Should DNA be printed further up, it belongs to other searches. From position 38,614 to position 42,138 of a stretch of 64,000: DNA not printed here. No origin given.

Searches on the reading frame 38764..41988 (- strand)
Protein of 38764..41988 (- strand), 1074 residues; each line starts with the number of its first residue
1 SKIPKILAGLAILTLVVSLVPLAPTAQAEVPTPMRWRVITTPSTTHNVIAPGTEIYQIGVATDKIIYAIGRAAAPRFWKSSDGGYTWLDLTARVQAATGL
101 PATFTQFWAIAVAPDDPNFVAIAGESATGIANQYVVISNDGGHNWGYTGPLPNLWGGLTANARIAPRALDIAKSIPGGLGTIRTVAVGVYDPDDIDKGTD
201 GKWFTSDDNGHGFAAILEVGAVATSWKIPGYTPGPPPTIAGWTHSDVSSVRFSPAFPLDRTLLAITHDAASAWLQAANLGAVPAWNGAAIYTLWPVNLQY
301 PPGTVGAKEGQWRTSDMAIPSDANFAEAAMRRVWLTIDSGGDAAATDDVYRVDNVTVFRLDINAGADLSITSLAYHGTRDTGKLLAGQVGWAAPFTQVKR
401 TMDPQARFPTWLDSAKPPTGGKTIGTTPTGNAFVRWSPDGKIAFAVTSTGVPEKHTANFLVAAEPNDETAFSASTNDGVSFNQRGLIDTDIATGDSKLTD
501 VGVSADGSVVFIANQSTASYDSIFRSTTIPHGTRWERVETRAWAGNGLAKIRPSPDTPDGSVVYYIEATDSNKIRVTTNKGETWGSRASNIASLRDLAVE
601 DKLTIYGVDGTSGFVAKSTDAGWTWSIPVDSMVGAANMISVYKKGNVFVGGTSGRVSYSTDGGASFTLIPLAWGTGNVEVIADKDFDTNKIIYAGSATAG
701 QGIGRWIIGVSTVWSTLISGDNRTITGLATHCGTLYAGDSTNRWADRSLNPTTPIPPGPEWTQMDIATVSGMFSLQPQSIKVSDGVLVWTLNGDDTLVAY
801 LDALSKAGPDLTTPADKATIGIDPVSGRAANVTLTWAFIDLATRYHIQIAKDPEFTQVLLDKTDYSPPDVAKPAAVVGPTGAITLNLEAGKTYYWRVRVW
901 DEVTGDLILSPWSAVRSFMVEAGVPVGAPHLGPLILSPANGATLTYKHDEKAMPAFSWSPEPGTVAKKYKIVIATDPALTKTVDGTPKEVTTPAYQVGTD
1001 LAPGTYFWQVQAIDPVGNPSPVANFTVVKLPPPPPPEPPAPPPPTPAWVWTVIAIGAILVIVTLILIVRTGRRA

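Call 66: search_protein_families(library=pfam, proteins=[window:38764-41988:-], max_evalue=0.00001)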
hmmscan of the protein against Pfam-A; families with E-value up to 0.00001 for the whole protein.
window:38764-41988:- (1074 aa): 1 family
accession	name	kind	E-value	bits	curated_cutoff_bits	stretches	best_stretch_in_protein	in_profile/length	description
PF25788.1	Ig_Rha78A_N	-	3.9e-09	37.1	27.4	0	842-918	35-99/105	Rha78A-like, N-terminal immunoglobulin domain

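Call 79: search_protein_families(library=phrogs, proteins=[window:38764-41988:-], max_evalue=0.001)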
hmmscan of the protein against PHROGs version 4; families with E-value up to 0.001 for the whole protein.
window:38764-41988:- (1074 aa): 0 families
